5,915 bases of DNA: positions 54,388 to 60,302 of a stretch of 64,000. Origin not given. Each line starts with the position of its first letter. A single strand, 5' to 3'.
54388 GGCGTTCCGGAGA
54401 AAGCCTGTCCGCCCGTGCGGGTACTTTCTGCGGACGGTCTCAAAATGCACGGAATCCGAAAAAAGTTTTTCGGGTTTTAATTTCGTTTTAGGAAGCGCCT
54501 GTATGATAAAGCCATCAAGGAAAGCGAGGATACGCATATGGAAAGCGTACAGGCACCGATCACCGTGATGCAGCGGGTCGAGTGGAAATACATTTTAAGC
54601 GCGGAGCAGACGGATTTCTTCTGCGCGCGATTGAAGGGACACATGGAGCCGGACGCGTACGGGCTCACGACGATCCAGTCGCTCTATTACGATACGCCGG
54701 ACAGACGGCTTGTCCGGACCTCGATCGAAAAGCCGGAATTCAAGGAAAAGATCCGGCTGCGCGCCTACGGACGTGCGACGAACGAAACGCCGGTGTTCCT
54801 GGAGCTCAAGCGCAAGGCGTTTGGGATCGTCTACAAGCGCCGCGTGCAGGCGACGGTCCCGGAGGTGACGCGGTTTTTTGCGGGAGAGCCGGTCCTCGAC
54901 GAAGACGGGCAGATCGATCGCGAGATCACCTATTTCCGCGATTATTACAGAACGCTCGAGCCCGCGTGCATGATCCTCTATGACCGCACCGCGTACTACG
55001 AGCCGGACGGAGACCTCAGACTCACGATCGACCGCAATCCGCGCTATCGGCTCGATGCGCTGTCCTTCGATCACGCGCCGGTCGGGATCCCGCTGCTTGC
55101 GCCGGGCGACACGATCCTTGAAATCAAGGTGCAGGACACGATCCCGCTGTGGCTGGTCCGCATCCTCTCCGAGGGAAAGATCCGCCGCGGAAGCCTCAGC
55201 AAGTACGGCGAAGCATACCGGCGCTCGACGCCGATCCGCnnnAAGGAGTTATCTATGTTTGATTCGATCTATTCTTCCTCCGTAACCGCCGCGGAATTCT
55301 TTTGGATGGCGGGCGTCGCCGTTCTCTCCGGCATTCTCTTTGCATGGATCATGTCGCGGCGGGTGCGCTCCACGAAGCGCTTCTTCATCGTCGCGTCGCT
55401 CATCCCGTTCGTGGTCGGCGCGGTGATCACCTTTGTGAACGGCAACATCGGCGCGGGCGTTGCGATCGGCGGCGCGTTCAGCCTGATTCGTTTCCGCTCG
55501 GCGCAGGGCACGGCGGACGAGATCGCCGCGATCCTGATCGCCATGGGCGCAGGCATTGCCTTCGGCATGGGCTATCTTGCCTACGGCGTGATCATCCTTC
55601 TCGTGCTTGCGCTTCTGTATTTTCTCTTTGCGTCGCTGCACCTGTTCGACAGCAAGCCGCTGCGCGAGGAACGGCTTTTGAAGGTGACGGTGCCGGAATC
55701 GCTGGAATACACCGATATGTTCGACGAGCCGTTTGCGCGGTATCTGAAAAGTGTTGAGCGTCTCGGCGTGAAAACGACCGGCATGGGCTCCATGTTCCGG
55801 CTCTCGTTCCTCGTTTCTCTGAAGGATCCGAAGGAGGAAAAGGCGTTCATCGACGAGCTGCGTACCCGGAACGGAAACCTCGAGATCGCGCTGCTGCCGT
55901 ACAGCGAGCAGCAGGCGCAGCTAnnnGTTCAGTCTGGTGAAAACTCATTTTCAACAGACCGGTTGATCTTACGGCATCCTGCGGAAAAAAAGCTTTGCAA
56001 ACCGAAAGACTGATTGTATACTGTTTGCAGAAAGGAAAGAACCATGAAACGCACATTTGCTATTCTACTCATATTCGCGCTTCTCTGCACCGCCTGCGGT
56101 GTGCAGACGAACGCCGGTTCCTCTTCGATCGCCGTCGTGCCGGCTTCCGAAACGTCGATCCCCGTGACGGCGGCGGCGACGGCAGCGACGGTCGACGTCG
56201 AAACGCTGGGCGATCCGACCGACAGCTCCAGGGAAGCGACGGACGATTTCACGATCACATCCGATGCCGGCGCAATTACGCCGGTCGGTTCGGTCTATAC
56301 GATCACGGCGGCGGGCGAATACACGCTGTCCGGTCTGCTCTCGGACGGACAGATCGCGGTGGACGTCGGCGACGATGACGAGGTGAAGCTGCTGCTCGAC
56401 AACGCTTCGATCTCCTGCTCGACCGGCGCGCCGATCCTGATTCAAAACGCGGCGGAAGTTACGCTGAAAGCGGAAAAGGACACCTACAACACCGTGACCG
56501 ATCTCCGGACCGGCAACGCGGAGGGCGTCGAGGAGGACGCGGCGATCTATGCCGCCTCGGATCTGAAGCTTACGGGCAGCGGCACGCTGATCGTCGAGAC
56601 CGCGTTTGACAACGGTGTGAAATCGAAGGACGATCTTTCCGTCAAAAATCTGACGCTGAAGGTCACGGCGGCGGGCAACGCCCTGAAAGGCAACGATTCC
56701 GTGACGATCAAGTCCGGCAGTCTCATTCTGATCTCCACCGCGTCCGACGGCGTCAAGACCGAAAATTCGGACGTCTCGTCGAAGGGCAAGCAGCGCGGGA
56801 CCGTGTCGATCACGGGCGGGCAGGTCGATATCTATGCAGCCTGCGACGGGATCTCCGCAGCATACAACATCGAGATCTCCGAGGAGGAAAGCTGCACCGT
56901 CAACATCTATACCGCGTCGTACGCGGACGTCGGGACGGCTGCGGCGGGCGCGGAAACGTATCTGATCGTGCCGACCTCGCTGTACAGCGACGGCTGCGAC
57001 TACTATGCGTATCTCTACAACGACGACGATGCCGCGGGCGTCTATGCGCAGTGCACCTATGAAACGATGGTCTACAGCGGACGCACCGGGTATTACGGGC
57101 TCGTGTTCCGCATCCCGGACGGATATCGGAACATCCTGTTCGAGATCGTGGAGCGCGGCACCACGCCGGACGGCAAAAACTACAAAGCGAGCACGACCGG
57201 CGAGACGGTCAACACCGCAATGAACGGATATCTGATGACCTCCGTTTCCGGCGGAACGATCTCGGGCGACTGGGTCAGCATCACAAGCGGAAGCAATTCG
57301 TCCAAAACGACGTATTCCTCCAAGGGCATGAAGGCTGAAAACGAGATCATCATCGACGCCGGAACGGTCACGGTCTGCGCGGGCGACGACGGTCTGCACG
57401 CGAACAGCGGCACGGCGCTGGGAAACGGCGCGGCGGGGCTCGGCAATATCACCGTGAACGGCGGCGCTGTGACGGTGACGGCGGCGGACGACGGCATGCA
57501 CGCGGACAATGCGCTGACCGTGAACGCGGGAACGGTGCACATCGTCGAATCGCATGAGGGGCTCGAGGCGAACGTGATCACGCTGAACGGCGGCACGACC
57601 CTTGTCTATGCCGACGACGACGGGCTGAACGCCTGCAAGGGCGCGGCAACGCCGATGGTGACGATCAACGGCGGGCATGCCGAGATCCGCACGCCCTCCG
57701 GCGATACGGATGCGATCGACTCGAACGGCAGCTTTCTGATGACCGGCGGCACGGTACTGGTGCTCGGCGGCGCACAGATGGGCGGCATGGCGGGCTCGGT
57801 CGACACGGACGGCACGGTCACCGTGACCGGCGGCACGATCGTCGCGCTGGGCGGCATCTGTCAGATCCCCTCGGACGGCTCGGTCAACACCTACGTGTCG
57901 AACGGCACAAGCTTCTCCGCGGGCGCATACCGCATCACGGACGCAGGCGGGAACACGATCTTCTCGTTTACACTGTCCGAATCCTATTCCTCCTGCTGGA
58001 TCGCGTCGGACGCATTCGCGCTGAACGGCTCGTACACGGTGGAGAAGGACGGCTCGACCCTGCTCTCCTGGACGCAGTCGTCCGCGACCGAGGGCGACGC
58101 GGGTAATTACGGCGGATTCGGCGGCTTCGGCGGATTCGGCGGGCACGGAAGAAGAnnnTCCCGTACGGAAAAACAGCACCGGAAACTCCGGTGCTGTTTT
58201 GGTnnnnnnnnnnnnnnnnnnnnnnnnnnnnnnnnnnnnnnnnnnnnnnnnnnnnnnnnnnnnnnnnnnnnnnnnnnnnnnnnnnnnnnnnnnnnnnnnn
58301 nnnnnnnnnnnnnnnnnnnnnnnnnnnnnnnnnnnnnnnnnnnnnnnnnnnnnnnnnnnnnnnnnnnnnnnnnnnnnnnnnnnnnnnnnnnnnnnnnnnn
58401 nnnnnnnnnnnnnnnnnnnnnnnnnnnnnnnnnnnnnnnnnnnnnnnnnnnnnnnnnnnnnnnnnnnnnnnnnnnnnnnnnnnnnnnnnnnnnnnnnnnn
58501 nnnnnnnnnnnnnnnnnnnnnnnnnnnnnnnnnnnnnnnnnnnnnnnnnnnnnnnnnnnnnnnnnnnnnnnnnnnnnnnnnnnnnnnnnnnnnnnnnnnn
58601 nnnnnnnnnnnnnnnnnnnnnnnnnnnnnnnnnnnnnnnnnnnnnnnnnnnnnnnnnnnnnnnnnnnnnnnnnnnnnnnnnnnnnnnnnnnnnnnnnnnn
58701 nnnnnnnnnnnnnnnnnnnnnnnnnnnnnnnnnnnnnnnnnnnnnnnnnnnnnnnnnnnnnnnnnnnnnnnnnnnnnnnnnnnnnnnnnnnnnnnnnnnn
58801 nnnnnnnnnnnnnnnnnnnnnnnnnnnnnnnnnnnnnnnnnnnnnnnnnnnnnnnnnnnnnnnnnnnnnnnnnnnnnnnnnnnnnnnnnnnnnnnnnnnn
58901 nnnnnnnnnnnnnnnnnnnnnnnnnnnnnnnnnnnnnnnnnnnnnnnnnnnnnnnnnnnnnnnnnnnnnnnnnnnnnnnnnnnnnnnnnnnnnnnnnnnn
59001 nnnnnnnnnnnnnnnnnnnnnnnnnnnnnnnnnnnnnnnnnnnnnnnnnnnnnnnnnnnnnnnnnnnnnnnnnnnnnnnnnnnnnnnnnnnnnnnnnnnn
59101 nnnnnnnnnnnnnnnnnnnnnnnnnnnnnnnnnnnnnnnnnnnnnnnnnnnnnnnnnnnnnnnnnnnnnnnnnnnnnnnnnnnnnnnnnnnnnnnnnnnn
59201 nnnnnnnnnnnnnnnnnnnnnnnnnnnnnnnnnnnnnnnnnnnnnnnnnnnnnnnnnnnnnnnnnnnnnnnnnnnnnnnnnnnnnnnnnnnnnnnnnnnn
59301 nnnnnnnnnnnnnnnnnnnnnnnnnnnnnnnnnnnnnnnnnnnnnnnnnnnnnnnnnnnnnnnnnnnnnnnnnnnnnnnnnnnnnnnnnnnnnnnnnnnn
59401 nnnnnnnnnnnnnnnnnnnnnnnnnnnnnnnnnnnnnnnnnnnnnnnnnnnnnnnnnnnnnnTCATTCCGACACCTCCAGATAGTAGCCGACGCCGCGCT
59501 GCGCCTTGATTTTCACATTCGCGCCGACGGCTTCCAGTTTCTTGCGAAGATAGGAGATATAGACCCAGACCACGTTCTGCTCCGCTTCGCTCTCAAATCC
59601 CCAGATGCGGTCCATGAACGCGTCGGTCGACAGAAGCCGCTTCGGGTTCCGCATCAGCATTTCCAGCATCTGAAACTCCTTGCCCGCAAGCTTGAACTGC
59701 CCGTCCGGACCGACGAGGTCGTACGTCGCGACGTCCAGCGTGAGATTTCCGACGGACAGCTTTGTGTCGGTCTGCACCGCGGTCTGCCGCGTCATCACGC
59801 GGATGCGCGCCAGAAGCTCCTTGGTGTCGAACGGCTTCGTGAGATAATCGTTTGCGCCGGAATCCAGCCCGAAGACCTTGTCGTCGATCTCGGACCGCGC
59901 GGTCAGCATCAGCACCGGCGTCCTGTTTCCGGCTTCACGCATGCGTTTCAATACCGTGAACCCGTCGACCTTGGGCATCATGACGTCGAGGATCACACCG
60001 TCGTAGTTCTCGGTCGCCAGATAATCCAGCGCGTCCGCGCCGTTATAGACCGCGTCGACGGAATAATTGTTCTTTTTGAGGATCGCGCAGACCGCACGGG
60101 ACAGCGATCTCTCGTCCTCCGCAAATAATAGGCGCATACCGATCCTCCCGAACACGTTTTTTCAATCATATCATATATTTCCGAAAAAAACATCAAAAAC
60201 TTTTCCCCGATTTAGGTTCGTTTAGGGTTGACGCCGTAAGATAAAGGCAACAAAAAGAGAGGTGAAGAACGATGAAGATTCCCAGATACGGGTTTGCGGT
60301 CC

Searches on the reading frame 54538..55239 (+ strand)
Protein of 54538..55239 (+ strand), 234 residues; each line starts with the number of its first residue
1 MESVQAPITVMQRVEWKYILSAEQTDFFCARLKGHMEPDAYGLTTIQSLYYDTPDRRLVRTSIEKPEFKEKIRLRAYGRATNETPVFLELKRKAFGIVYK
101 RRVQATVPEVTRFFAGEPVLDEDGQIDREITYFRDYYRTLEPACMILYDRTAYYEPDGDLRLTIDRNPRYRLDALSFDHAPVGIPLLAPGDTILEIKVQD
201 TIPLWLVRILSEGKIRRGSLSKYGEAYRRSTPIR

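Call 20: search_protein_families(library=pfam, proteins=[window:54538-55239:+], max_evalue=0.001)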
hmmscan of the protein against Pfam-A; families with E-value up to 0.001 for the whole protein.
window:54538-55239:+ (234 aa): 1 family
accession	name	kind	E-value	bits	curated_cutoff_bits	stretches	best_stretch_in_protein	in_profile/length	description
PF09359.15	VTC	-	1.4e-36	126.7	23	1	13-228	2-232/235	VTC domain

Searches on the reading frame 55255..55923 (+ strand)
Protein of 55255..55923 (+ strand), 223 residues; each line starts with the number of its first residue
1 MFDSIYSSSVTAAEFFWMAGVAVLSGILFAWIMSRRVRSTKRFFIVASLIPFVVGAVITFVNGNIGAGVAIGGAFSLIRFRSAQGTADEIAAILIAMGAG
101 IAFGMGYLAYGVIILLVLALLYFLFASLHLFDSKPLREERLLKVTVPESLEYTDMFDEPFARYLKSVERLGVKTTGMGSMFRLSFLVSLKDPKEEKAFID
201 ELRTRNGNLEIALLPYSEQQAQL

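Call 20: search_protein_families(library=pfam, proteins=[window:55255-55923:+], max_evalue=0.001)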
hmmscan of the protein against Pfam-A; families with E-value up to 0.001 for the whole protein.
window:55255-55923:+ (223 aa): 1 family
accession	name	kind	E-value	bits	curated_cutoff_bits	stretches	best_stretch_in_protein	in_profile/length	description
PF16316.10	DUF4956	-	2.3e-09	37.7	30.6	1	27-127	7-109/169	Domain of unknown function (DUF4956)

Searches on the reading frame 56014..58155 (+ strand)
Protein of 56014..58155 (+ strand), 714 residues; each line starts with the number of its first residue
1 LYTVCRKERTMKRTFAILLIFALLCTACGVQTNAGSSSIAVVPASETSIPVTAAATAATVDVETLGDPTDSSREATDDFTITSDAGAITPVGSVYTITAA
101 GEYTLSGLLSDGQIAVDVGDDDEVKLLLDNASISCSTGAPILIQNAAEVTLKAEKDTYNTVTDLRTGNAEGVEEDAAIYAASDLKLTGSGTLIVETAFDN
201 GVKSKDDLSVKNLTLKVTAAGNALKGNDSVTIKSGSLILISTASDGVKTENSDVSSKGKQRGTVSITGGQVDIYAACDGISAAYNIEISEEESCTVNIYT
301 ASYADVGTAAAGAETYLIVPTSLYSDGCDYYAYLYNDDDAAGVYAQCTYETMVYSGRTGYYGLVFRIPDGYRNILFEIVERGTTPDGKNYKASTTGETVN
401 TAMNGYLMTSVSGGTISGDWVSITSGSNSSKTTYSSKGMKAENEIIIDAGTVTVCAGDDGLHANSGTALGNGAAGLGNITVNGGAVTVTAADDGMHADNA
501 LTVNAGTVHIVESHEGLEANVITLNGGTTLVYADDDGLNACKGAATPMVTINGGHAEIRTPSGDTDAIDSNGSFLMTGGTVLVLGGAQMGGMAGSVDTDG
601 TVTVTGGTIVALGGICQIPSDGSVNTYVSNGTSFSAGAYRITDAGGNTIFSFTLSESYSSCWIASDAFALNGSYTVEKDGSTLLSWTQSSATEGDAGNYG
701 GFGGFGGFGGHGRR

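Call 20: search_protein_families(library=pfam, proteins=[window:56014-58155:+], max_evalue=0.001)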
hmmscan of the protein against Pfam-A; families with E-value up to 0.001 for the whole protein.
window:56014-58155:+ (714 aa): 1 family
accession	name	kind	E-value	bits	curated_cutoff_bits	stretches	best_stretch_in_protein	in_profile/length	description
PF14262.12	Cthe_2159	-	1.6e-73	247.6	25.8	3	92-302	2-205/262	Carbohydrate-binding domain-containing protein Cthe_2159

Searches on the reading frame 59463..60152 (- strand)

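Call 20: search_protein_families(library=pfam, proteins=[window:59463-60152:-], max_evalue=0.001)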
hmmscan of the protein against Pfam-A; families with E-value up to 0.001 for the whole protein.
window:59463-60152:- (229 aa): 2 families
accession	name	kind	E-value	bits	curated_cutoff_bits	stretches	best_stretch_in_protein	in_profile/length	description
PF00072.30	Response_reg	-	5.4e-31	107.5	30.2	1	9-118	2-111/111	Response regulator receiver domain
PF00486.34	Trans_reg_C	-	1.6e-21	76.6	26.2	1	153-225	4-77/77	Transcriptional regulatory protein, C terminal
